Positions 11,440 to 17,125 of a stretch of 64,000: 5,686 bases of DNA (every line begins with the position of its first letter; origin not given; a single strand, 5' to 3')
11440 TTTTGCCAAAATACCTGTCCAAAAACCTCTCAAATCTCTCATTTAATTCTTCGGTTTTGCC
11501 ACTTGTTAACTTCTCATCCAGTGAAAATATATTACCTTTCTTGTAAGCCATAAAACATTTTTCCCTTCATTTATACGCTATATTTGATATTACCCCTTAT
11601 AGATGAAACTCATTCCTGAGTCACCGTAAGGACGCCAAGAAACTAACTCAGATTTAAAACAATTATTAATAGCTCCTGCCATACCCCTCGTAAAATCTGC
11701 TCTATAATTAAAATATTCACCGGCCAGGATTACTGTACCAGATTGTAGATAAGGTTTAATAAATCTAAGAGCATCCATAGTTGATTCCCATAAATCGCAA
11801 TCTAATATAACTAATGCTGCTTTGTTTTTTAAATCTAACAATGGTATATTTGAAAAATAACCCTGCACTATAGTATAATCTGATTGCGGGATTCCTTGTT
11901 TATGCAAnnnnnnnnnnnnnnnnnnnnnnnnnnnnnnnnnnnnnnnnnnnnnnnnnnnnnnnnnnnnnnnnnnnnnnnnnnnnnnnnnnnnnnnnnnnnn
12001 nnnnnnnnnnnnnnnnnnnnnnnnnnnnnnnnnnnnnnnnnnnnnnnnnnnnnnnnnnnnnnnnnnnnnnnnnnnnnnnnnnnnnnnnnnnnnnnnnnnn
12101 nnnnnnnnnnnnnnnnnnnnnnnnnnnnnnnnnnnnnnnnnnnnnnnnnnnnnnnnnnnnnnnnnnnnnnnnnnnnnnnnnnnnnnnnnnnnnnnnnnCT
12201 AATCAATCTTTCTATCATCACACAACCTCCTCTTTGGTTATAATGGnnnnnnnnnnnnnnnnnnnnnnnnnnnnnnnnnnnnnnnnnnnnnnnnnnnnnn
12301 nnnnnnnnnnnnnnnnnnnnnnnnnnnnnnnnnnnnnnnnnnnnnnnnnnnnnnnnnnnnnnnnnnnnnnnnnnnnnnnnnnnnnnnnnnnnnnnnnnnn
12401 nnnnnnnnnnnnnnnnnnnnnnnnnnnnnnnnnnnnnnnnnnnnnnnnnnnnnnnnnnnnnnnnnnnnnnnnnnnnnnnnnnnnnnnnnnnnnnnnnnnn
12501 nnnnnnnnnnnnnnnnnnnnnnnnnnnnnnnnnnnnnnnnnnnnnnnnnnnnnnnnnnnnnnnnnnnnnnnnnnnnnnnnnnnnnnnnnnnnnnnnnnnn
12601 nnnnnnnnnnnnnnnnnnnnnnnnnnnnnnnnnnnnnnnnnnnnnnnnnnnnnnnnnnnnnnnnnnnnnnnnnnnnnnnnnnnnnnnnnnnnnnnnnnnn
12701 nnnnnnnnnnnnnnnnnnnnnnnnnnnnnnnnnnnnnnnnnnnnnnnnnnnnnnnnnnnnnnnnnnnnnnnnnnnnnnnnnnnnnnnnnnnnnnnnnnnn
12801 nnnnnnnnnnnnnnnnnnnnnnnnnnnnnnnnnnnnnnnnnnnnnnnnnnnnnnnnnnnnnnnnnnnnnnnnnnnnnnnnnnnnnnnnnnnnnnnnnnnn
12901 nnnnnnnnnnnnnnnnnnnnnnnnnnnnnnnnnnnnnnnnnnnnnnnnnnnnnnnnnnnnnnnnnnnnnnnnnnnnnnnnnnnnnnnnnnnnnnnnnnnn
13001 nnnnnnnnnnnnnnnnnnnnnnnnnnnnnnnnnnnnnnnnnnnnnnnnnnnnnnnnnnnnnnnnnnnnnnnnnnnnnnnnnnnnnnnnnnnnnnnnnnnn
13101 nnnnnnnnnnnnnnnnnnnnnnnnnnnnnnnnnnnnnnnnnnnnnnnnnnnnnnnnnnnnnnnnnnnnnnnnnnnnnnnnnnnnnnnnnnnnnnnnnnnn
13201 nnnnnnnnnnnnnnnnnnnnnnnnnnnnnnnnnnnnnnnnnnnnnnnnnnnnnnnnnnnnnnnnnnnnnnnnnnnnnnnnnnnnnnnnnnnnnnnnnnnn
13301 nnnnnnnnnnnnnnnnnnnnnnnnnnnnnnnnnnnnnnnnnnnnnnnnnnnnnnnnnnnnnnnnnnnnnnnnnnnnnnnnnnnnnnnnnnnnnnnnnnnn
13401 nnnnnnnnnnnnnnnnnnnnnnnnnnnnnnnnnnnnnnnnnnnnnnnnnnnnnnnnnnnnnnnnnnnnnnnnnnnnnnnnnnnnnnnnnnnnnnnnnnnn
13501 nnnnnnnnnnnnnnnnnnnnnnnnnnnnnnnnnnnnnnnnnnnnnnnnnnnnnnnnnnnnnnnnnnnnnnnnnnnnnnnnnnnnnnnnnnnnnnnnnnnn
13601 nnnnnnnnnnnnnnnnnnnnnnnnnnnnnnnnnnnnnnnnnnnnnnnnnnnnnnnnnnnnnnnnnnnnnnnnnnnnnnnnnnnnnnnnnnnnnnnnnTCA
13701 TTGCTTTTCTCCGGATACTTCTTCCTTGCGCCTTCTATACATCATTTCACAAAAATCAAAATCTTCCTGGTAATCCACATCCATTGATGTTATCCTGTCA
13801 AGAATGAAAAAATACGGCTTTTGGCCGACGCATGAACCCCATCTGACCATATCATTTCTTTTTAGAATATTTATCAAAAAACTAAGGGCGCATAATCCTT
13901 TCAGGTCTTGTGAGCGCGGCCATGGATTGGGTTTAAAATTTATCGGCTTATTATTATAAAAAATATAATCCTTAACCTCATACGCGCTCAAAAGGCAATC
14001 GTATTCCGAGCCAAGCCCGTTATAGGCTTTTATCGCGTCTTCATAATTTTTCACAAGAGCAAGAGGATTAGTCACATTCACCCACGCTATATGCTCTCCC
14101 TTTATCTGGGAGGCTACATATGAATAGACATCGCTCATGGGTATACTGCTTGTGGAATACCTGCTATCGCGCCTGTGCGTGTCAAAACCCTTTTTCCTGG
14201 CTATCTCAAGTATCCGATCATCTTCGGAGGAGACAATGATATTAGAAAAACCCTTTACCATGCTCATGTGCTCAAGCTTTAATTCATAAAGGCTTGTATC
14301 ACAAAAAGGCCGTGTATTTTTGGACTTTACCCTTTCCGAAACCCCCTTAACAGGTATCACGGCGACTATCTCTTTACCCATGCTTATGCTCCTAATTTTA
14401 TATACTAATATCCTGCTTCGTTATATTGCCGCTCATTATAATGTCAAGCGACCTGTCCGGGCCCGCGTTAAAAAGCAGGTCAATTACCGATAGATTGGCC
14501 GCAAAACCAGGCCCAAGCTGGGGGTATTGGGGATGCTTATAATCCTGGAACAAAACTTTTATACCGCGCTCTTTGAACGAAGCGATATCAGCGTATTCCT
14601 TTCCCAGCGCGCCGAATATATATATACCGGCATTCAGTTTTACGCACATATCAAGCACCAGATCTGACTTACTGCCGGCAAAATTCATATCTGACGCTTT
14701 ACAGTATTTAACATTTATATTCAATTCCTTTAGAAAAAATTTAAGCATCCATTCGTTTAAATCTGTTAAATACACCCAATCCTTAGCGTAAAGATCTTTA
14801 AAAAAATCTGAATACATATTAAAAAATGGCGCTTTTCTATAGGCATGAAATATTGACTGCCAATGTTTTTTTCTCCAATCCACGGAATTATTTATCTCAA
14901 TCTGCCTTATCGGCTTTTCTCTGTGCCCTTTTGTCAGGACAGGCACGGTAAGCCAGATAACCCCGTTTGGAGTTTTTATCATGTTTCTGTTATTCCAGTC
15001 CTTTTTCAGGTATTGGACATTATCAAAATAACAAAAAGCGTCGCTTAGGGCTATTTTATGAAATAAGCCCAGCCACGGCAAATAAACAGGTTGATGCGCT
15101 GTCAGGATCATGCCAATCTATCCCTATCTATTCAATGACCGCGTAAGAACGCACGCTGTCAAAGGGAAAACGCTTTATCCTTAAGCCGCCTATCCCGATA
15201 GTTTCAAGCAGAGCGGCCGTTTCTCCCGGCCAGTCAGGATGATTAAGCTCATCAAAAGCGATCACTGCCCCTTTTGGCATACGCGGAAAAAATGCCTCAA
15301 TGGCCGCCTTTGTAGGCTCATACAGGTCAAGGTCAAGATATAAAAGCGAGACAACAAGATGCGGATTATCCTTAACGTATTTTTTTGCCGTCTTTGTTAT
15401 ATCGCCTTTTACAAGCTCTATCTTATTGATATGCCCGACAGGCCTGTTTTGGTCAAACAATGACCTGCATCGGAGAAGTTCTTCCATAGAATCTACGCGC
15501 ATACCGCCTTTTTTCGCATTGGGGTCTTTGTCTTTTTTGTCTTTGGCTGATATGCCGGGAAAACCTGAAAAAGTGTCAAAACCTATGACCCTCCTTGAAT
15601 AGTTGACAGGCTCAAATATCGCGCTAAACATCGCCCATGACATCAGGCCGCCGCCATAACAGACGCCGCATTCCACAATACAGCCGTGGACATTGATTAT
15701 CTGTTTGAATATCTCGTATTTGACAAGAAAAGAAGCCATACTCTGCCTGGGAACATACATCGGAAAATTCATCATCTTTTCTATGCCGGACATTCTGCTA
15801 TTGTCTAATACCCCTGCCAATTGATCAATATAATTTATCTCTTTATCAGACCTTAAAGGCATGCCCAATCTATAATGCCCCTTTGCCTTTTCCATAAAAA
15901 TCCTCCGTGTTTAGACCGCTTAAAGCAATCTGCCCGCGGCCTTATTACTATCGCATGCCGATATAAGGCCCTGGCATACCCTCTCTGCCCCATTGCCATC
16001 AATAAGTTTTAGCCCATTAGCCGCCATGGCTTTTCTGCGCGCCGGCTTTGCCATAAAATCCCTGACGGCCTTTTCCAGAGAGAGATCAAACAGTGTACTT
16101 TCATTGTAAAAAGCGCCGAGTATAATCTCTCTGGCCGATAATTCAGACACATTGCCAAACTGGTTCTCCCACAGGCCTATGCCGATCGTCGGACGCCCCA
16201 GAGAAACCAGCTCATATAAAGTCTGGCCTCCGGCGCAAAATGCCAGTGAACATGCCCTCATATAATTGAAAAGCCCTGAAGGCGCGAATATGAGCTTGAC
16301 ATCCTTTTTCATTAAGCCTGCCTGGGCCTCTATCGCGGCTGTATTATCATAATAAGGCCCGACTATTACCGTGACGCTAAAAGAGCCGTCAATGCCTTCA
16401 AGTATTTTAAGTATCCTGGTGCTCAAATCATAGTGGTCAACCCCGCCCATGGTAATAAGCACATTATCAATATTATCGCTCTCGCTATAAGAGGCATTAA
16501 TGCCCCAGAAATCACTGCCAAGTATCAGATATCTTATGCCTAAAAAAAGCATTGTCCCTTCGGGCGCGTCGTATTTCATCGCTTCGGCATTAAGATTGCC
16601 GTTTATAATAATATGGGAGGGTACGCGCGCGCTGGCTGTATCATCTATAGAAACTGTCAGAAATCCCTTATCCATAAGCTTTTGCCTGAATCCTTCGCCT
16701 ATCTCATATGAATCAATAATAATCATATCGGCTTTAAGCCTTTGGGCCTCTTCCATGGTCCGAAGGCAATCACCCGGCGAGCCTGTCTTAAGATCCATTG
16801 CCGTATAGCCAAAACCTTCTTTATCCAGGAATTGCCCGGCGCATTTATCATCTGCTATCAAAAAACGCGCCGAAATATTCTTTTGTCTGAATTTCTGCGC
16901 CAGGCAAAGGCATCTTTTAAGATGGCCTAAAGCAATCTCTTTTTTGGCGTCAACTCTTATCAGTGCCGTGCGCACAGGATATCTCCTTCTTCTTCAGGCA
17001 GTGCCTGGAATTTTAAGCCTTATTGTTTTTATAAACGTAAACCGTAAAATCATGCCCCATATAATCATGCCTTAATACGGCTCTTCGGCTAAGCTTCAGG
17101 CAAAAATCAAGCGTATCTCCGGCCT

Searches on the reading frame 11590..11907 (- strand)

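Call 5: search_protein_families(library=pfam, proteins=[window:11590-11907:-])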
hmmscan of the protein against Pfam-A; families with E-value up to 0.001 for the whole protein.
window:11590-11907:- (105 aa): 1 family
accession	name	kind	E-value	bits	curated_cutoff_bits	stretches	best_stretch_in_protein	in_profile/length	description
PF05711.17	TylF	-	0.0005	19.8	23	1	12-66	176-230/264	Macrocin-O-methyltransferase (TylF)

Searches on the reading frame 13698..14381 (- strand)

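Call 5: search_protein_families(library=pfam, proteins=[window:13698-14381:-])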
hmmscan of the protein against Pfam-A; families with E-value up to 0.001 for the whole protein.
window:13698-14381:- (227 aa): 1 family
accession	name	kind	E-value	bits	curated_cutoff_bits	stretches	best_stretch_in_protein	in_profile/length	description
PF02348.25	CTP_transf_3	-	3e-07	30.9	22.6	1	7-123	2-117/217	Cytidylyltransferase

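Call 25: search_protein_families(library=ncbifam, proteins=[window:13698-14381:-], max_evalue=0.00001)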
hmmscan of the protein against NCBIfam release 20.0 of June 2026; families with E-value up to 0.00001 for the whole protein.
window:13698-14381:- (227 aa): 1 family
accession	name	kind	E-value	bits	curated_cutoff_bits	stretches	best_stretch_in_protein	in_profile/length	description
TIGR03584.1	PseF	equivalog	5e-17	62.3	205.7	1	6-216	1-221/222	pseudaminic acid cytidylyltransferase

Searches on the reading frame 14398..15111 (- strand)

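Call 5: search_protein_families(library=pfam, proteins=[window:14398-15111:-])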
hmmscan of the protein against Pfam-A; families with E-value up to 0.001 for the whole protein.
window:14398-15111:- (237 aa): 1 family
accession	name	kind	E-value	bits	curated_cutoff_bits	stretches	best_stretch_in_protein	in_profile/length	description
PF08889.16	WbqC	-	4e-76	256.1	21.3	1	7-220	1-215/218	WbqC-like protein family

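Call 25: search_protein_families(library=ncbifam, proteins=[window:14398-15111:-], max_evalue=0.00001)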
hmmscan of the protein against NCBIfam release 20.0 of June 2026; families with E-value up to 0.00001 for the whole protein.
window:14398-15111:- (237 aa): 0 families

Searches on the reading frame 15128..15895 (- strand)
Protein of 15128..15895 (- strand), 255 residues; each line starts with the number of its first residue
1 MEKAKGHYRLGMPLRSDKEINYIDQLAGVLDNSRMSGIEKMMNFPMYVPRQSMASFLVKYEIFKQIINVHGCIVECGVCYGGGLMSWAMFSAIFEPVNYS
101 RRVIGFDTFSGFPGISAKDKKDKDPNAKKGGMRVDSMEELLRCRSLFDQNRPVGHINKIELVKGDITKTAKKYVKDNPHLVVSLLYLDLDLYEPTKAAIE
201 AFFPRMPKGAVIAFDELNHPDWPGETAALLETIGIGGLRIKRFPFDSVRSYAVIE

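Call 5: search_protein_families(library=pfam, proteins=[window:15128-15895:-])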
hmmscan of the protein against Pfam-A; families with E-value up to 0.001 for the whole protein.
window:15128-15895:- (255 aa): 2 families
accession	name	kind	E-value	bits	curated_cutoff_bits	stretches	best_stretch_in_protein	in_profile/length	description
PF05711.17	TylF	-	9.1e-09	35.4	23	1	68-217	90-229/264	Macrocin-O-methyltransferase (TylF)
PF13578.12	Methyltransf_24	-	3.6e-06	28.3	26.3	1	74-216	1-104/105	Methyltransferase domain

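Call 25: search_protein_families(library=ncbifam, proteins=[window:15128-15895:-], max_evalue=0.00001)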
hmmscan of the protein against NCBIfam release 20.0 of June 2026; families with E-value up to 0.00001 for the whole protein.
window:15128-15895:- (255 aa): 0 families

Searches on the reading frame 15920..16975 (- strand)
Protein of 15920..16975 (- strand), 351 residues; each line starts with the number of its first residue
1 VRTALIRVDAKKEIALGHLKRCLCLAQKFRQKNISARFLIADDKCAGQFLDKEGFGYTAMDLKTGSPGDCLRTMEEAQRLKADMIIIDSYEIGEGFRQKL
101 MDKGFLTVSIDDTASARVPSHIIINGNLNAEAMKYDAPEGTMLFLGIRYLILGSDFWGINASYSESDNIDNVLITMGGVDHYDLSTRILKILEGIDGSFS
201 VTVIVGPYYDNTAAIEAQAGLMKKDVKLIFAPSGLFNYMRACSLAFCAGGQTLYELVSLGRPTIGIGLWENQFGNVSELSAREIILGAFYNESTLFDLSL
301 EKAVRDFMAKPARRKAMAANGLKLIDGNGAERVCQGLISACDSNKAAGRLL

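Call 5: search_protein_families(library=pfam, proteins=[window:15920-16975:-])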
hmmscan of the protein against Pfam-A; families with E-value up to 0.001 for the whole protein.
window:15920-16975:- (351 aa): 1 family
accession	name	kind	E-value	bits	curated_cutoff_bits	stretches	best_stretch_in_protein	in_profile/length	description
PF04101.22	Glyco_tran_28_C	-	0.00011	22.7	22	1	172-320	2-153/166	Glycosyltransferase family 28 C-terminal domain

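Call 25: search_protein_families(library=ncbifam, proteins=[window:15920-16975:-], max_evalue=0.00001)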
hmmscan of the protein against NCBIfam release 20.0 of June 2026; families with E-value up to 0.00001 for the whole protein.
window:15920-16975:- (351 aa): 1 family
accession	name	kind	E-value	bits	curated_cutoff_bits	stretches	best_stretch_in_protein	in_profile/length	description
TIGR03590.1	PseG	equivalog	3.5e-51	174.5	153.55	1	4-275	3-276/280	UDP-2,4-diacetamido-2,4,6-trideoxy-beta-L-altropyranose hydrolase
